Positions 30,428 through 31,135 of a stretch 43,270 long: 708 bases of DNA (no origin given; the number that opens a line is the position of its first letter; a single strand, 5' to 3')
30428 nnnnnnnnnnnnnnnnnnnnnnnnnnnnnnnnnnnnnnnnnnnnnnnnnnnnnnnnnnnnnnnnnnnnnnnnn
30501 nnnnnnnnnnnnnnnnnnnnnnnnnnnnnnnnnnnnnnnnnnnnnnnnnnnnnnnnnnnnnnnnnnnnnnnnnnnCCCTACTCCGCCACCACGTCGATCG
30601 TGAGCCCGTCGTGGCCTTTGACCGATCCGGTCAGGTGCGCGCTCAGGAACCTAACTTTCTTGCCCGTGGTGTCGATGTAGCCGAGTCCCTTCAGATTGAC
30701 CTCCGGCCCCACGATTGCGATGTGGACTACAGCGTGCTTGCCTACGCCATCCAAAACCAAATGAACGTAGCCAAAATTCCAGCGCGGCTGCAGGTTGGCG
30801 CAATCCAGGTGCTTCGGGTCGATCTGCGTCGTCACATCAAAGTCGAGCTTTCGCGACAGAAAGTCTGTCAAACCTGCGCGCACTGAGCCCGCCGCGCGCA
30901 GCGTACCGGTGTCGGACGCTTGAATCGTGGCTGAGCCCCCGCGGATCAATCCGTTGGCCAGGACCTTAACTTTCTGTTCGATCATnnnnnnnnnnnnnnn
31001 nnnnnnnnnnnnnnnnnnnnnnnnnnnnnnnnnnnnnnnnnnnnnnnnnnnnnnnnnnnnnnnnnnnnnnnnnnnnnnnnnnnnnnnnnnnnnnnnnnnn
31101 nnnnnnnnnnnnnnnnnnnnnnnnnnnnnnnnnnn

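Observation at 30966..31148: Phage-encoded CsrA/RsmA-like protein embedded in the terminase cluster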

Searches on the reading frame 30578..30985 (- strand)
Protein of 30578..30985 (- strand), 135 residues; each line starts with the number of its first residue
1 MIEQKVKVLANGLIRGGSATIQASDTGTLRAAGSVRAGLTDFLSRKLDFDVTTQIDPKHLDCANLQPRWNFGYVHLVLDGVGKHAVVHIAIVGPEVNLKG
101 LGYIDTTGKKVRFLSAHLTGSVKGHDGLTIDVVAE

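Call 3: search_protein_families(library=pfam, proteins=[window:30578-30985:-], max_evalue=1)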
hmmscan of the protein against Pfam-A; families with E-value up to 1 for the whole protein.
window:30578-30985:- (135 aa): 0 families

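Call 4: search_protein_families(library=phrogs, proteins=[window:30578-30985:-], max_evalue=1)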
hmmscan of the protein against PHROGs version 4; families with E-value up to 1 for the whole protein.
window:30578-30985:- (135 aa): 1 family
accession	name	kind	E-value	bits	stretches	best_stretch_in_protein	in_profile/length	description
phrog_30748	-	unknown function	0.45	11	1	65-115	30-73/299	-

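Call 31: find_homologous_proteins(query=window:30578-30985:-, max_evalue=0.001)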
Query window:30578-30985:- (135 aa): 2 proteins with E <= 0.001 among 47 candidates.
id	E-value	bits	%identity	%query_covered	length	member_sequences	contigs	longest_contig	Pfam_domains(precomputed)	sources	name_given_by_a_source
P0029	7.6e-83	293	100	100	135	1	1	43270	-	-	-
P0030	6.2e-32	128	52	99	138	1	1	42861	-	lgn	-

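Call 32: find_encoding_contigs(protein=P0030, flank=10000, max_places=4)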
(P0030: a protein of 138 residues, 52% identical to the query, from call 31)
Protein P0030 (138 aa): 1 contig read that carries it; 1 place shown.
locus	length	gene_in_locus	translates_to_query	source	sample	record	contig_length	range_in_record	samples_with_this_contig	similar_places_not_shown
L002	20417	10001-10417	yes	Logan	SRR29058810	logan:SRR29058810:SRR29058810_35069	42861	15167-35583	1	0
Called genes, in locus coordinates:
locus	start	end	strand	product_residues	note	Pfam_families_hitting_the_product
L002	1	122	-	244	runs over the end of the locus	PF04404:ERF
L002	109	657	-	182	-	PF05565:Sipho_Gp157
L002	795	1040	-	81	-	-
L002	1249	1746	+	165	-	-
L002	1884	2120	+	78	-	-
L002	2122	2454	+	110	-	-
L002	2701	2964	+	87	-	-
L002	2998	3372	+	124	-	-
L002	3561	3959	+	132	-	-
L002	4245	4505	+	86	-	-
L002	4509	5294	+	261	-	-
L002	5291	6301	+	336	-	PF03796:DnaB_C, PF13481:AAA_25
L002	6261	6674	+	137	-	-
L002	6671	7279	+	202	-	PF20043:DUF6445 (weak)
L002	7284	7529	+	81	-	-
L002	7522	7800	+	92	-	-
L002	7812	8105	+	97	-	PF09722:Xre_MbcA_ParS_C (weak)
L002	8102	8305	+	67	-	-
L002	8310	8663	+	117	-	-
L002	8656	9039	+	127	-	-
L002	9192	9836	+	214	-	PF03592:Terminase_2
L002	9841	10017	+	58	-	PF02599:CsrA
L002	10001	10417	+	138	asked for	-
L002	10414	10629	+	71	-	-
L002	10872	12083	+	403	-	-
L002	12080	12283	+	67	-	PF02796:HTH_7 (weak), PF13936:HTH_38 (weak)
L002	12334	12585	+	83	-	-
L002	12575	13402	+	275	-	PF02086:MethyltransfD12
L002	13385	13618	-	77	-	-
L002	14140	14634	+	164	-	-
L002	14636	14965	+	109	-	-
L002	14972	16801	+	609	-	PF12236:Head-tail_con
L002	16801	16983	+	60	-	-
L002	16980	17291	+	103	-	-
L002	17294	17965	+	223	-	-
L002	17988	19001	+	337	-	PF20911:GP7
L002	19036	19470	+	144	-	PF21190:Bbp16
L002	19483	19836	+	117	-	-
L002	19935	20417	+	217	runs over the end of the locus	-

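Call 38: find_related_loci(query=A2, collection=viral_contigs, flank=5000)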
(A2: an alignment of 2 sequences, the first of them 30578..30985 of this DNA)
Query A2 (135 aa) in viral_contigs; peptide patterns used: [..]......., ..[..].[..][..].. (x = any residue, [..] = any of these).
67 stretches matched a pattern, but none encodes a relative of the query by tblastn (E <= 1e-3).

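Call 39: find_related_loci(query=A2, collection=genome_contigs, flank=8000)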
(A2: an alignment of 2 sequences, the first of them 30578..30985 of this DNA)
Query A2 (135 aa) in genome_contigs; peptide patterns used: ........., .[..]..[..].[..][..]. (x = any residue, [..] = any of these).
98 stretches matched a pattern, but none encodes a relative of the query by tblastn (E <= 1e-3).

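Call 40: find_related_loci(query=A2, collection=metagenome_contigs, flank=6000)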
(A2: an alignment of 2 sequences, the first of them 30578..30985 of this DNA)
Query A2 (135 aa) in metagenome_contigs; peptide patterns used: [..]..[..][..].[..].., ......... (x = any residue, [..] = any of these).
170 stretches matched a pattern, but none encodes a relative of the query by tblastn (E <= 1e-3).
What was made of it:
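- Tried and rejected: More relatives of X135: none in IMG/VR, GTDB genomes or JGI metagenomes (calls 38, 39, 40).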

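Call 56: predict_structure(alignment_id=A2)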
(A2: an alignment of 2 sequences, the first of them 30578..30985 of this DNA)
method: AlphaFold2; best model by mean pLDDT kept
length: 135 residues; sequences in the alignment: 2
mean_pLDDT: 60.2   pTM: 0.55
mean pLDDT of the five models: 60.2, 44.2, 43.3, 40.7, 35.4
residues with pLDDT >= 90: 0; 70-90: 37; 50-70: 69; < 50: 29
segments of 3 or more residues with pLDDT < 50: 55-81
pLDDT, mean of each block of 10 residues (from residue 1): 73 76 64 75 75 49 30 41 53 57 56 62 65 71
secondary structure, 60 per line:
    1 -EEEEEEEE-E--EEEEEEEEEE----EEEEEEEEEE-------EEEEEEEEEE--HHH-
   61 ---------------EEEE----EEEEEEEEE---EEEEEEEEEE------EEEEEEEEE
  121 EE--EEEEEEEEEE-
elements in order: E2-9 E14-23 E28-37 E45-54 E76-79 E84-92 E96-105 E112-122 E125-134

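Call 58: search_protein_families(library=ncbifam, proteins=[window:30578-30985:-, P0030], max_evalue=1)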
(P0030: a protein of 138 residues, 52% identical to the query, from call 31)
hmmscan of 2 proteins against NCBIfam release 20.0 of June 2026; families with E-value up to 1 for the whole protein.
window:30578-30985:- (135 aa): 0 families

P0030 (138 aa): 0 families

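Call 61: fold_search(model_id=the predicted structure, library=pdb)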
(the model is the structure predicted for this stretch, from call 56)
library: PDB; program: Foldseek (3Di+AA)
matches with E <= 10: 508; with E <= 0.001: 0
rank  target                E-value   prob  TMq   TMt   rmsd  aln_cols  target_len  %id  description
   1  8cgm_A                7.2e-03  0.95  0.33  0.26  11.6       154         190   14  Structure of the lipoprotein transporter LolA from Porphyromonas gingivalis (released 2023-06-21)
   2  3mh8_A                1.8e-02  0.97  0.35  0.27  11.1       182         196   10  Crystal structure of LprG from Mycobacterium tuberculosis (released 2010-09-01)
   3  4i3d_A                4.0e-02  0.72  0.25  0.25  10.1       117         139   15  Crystal structure of fluorescent protein UnaG N57A mutant (released 2013-06-19)
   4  3mha_A                5.2e-02  0.92  0.35  0.27  11.3       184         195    9  Crystal structure of LprG from Mycobacterium tuberculosis bound to PIM (released 2010-09-01)
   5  4i3b_A                7.0e-02  0.72  0.31  0.31   9.4       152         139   12  Crystal structure of fluorescent protein UnaG wild type (released 2013-06-19)
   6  4i3b_F                7.3e-02  0.66  0.30  0.29   9.6       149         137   12  Crystal structure of fluorescent protein UnaG wild type (released 2013-06-19)
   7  3kg9_B                7.7e-02  0.21  0.20  0.11  16.9       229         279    8  Dehydratase domain from CurK module of Curacin polyketide synthase (released 2010-01-19)
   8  6jld_A                8.1e-02  0.33  0.25  0.20  17.1       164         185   10  Crystal structure of a human ependymin related protein (released 2019-07-10)
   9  5tz5_B                8.1e-02  0.33  0.23  0.14  16.3       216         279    9  Crystal Structure of CurK Dehydratase H996F Inactive Mutant (released 2017-01-11)
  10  5tz7_A                8.1e-02  0.21  0.20  0.11  16.8       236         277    9  Crystal Structure of CurK Dehydratase D1169N Inactive Mutant (released 2017-01-11)
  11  5tz5_A                9.3e-02  0.21  0.22  0.12  17.7       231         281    9  Crystal Structure of CurK Dehydratase H996F Inactive Mutant (released 2017-01-11)
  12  4i3c_A                1.0e-01  0.54  0.29  0.29   9.7       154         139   12  Crystal structure of fluorescent protein UnaG N57Q mutant (released 2013-06-19)
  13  5tz7_B                1.2e-01  0.21  0.21  0.13  16.5       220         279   10  Crystal Structure of CurK Dehydratase D1169N Inactive Mutant (released 2017-01-11)
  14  9nju_A                1.3e-01  0.15  0.19  0.02  17.6       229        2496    6  Structure of native homodimer of D. discoideum polyketide synthase Pks16 (released 2025-03-12)
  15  4kc5_D                1.4e-01  0.18  0.22  0.06  13.0       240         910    7  Crystal structure of the C-terminal part of RhiE from Burkholderia rhizoxinica (released 2013-09-18)
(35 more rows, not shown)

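Call 99: search_solved_structures(query=A2, max_evalue=10)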
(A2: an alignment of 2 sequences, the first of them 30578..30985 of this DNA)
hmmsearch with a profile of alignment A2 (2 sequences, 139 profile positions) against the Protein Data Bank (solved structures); distinct sequences matched with E-value up to 10: 5.
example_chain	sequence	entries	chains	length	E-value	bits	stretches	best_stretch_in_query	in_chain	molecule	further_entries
9qvb_A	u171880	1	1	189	0.21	14.8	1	13-69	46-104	SAG family member (Sag13)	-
1xkh_A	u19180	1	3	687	0.94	12.8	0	63-89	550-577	Ferripyoverdine receptor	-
2iah_A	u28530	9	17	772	0.99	12.7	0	63-89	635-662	Ferripyoverdine receptor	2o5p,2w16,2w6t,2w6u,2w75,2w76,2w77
5odw_A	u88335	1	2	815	1.1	12.5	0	63-89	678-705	Ferripyoverdine receptor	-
8snl_B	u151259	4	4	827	1.2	12.4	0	66-118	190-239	Inactive rhomboid protein 2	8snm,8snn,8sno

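Call 100: search_protein_families(library=padloc, proteins=[window:30578-30985:-], max_evalue=0.01)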
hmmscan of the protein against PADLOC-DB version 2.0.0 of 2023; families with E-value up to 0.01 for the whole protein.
window:30578-30985:- (135 aa): 0 families
